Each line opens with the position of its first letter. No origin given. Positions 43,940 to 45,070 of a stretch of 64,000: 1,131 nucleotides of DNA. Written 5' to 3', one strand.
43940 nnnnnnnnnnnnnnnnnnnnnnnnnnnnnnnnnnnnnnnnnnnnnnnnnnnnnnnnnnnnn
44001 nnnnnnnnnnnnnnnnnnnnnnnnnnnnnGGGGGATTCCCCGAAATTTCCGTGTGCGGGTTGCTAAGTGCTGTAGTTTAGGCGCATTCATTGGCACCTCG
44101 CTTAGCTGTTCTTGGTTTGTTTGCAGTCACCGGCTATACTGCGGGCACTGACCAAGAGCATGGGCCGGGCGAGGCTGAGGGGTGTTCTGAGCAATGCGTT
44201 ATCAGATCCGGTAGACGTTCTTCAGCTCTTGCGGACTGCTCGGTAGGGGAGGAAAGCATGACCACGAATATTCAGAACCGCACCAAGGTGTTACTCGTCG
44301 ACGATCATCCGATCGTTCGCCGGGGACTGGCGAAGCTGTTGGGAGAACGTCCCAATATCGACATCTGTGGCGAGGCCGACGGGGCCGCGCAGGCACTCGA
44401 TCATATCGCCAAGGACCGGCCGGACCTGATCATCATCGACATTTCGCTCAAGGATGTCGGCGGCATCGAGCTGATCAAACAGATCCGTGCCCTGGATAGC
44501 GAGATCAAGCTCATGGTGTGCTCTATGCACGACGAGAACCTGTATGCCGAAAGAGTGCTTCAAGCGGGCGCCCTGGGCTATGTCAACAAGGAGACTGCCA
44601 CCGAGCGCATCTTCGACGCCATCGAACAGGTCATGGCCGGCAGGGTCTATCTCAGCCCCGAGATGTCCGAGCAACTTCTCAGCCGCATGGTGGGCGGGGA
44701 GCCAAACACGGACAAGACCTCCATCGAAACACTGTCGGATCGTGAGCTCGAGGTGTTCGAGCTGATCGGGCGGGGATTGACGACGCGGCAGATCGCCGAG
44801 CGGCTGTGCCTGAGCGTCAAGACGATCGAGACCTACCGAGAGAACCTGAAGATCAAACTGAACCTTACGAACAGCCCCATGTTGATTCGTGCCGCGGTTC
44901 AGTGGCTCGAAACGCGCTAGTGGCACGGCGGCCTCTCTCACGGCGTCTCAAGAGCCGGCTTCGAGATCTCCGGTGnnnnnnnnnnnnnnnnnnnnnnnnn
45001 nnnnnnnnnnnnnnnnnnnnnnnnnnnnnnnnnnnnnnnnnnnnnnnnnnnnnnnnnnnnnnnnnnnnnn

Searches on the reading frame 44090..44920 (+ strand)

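Call 19: search_protein_families(library=pfam, proteins=[window:44090-44920:+], max_evalue=0.001)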
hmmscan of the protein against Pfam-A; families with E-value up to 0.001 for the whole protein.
window:44090-44920:+ (276 aa): 3 families
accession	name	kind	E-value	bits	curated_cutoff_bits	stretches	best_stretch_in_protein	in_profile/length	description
PF00072.30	Response_reg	-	9e-27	93.9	30.2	1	67-179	1-111/111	Response regulator receiver domain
PF00196.25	GerE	-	2.9e-15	56.1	23.5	1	214-268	2-56/57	Bacterial regulatory proteins, luxR family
PF08281.18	Sigma70_r4_2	-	0.00038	20.5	25.7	1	212-249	8-46/54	Sigma-70, region 4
